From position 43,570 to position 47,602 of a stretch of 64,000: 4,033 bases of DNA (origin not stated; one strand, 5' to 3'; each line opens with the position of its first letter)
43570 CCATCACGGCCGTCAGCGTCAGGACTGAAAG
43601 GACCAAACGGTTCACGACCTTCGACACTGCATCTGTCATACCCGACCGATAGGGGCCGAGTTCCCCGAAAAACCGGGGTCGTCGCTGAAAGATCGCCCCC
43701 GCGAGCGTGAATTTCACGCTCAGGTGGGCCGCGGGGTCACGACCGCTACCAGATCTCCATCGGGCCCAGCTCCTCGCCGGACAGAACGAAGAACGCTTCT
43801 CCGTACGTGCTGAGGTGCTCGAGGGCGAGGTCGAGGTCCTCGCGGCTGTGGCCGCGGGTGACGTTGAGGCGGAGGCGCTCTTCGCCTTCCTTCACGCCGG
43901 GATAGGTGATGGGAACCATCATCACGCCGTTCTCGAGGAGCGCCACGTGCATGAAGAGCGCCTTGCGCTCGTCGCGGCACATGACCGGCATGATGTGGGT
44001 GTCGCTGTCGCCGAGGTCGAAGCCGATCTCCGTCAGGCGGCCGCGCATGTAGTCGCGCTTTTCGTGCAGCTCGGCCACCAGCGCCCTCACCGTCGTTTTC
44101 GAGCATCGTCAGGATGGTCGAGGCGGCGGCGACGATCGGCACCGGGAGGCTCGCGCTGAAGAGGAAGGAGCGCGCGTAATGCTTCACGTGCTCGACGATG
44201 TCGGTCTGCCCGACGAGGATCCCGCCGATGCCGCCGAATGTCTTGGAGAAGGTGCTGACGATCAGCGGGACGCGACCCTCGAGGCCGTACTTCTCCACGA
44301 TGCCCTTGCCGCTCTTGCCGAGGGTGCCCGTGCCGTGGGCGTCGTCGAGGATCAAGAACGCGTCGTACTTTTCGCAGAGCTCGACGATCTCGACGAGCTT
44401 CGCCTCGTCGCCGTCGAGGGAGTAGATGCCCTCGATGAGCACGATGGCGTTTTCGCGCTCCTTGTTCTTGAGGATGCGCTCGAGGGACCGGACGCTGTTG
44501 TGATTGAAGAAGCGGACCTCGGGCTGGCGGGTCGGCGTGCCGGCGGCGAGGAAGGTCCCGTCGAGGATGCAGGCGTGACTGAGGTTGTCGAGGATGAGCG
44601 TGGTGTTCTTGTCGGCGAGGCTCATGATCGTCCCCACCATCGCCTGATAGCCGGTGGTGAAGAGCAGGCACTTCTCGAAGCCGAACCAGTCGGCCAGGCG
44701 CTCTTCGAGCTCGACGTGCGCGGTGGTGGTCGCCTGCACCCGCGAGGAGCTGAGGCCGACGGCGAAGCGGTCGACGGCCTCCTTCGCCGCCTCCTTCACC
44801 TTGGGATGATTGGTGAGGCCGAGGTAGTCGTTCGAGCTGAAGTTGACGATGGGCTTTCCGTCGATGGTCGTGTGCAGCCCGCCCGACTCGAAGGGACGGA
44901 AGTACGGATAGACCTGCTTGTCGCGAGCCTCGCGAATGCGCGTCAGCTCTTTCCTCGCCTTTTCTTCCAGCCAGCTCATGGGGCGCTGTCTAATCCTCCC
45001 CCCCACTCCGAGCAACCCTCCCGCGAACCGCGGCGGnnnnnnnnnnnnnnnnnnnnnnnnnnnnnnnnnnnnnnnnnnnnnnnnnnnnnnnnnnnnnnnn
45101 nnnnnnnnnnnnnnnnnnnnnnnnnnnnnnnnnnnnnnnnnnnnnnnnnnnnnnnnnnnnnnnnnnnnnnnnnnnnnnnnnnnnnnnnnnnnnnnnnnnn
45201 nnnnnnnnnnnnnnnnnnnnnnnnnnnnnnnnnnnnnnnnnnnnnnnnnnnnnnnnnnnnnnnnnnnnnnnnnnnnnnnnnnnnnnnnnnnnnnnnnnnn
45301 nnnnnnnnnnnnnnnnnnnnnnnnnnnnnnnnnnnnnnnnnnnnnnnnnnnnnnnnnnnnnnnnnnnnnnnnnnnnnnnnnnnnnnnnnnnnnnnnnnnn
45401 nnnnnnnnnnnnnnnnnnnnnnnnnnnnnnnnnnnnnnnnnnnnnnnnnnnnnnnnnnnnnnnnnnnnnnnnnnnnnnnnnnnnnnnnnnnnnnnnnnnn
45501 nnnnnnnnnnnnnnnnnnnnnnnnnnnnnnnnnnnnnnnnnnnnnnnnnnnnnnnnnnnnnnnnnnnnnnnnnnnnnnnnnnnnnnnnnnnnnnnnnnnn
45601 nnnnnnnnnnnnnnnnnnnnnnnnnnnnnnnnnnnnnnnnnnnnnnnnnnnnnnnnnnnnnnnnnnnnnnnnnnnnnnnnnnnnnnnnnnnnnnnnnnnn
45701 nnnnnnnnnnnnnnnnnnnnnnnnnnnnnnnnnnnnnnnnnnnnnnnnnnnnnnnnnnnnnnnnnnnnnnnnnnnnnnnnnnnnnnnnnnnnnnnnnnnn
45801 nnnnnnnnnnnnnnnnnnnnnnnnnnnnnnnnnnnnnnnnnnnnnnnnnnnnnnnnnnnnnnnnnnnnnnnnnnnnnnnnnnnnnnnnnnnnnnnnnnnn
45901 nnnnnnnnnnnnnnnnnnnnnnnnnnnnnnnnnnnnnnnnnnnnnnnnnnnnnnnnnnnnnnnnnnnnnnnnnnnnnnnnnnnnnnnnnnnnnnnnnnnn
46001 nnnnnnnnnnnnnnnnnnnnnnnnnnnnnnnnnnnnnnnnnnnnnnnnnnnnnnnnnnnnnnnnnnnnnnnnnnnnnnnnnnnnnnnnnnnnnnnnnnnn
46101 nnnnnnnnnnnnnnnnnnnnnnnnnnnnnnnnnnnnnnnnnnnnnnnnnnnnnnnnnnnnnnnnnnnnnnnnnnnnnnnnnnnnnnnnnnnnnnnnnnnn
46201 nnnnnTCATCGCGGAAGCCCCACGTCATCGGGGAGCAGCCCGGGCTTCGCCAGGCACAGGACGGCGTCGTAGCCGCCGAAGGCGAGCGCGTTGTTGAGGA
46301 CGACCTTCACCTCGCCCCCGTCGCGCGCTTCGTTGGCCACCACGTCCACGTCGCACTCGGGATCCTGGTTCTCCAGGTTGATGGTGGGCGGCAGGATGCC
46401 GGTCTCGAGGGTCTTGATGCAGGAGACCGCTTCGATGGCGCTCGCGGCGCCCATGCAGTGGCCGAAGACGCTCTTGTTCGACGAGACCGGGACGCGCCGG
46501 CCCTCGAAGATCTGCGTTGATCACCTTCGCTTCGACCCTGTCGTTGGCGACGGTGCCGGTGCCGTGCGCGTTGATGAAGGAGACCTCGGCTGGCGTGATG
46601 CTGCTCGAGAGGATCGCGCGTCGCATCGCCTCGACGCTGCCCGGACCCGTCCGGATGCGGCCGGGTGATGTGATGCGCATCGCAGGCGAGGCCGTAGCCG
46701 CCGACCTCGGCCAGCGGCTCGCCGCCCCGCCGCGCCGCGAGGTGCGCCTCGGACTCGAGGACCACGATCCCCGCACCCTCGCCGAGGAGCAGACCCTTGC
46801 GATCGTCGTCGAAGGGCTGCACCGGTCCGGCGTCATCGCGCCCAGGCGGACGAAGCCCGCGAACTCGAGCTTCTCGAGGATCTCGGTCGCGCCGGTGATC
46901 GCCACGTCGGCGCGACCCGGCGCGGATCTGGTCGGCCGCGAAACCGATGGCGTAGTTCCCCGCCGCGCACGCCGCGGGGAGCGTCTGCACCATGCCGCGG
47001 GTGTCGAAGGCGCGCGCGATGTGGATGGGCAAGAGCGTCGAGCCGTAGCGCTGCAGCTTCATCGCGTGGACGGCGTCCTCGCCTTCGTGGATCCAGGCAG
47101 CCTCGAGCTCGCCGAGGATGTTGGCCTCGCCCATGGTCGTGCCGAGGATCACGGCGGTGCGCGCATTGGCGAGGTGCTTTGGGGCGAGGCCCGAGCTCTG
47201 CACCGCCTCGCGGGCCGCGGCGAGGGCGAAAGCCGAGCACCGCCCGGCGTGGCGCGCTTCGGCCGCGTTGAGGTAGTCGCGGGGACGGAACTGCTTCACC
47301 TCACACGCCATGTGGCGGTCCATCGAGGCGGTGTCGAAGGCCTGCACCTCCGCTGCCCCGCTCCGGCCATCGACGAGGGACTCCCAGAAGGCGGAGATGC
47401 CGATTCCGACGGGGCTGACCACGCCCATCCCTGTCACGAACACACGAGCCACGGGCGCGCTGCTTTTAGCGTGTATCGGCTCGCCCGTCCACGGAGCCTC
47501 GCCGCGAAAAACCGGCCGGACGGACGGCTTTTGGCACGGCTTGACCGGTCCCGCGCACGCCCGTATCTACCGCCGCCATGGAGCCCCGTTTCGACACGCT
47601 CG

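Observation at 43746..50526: Divergent FAAL / ACP-ACP / thioesterase and KS / KS0 / alpha-oxoamine-synthase cluster: a dissociated acyl-extension plus amino-acid-condensation pathway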

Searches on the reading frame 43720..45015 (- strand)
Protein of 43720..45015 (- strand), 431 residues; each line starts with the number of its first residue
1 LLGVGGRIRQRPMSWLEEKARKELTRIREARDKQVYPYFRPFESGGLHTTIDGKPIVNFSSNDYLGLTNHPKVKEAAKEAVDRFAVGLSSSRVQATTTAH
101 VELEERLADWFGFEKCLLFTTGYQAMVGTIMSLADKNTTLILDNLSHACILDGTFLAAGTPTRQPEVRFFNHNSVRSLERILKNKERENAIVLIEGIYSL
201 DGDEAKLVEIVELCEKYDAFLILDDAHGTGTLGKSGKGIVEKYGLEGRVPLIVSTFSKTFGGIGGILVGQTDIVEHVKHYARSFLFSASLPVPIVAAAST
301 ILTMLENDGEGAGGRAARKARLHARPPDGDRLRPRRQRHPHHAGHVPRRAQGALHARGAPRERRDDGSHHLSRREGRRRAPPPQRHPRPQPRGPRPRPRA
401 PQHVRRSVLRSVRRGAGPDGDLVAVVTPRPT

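Call 7: search_protein_families(library=pfam, proteins=[window:43720-45015:-], max_evalue=0.01)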
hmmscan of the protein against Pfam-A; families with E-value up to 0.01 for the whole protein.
window:43720-45015:- (431 aa): 4 families
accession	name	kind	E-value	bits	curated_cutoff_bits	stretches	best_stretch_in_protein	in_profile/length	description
PF00155.27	Aminotran_1_2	-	1.2e-34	120.5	19.7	1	55-302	2-266/361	Aminotransferase class I and II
PF00202.27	Aminotran_3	-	2.5e-06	26.9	30.5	1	133-238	135-242/403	Aminotransferase class-III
PF01053.26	Cys_Met_Meta_PP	-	2.5e-05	23.5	27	1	88-232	44-181/381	Cys/Met metabolism PLP-dependent enzyme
PF01212.27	Beta_elim_lyase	-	6.6e-05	22.8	27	1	96-281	30-223/288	Beta-eliminating lyase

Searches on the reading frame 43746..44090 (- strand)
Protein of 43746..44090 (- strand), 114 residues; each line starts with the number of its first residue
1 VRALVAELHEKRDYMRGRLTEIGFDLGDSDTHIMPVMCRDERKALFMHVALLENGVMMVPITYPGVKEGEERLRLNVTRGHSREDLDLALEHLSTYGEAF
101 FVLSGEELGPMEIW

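Call 7: search_protein_families(library=pfam, proteins=[window:43746-44090:-], max_evalue=0.01)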
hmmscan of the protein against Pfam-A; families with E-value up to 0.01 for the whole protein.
window:43746-44090:- (114 aa): 1 family
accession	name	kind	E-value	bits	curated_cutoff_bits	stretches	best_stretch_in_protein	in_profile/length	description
PF00155.27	Aminotran_1_2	-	1.5e-11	44.5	19.7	1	2-93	273-361/361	Aminotransferase class I and II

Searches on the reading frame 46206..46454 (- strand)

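Call 7: search_protein_families(library=pfam, proteins=[window:46206-46454:-], max_evalue=0.01)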
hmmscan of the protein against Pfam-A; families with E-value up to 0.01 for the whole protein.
window:46206-46454:- (82 aa): 1 family
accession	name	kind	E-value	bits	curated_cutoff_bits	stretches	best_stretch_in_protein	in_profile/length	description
PF02801.28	Ketoacyl-synt_C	-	0.0025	18.2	20.8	1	2-28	93-119/119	Beta-ketoacyl synthase, C-terminal domain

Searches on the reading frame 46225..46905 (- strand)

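Call 7: search_protein_families(library=pfam, proteins=[window:46225-46905:-], max_evalue=0.01)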
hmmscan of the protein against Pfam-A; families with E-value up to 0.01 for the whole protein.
window:46225-46905:- (226 aa): 1 family
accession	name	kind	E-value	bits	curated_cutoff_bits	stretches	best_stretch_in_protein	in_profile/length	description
PF02801.28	Ketoacyl-synt_C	-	1.6e-09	38.2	20.8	1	86-131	23-68/119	Beta-ketoacyl synthase, C-terminal domain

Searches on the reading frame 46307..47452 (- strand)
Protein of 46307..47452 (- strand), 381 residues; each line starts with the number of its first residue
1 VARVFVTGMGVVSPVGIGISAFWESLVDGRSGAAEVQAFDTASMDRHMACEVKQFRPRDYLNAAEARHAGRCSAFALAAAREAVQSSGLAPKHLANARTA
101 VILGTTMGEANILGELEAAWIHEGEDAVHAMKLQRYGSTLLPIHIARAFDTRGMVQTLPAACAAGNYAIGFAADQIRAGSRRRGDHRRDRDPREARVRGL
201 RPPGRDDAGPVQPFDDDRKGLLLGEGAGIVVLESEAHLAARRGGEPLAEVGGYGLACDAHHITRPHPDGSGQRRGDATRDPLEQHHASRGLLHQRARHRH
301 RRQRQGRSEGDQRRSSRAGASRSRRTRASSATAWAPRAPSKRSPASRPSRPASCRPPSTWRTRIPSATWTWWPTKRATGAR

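Call 7: search_protein_families(library=pfam, proteins=[window:46307-47452:-], max_evalue=0.01)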
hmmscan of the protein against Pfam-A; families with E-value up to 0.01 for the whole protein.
window:46307-47452:- (381 aa): 1 family
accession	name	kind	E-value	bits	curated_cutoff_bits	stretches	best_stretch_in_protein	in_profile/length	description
PF00109.32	ketoacyl-synt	-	1.1e-28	101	20.8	2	2-180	2-192/252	Beta-ketoacyl synthase, N-terminal domain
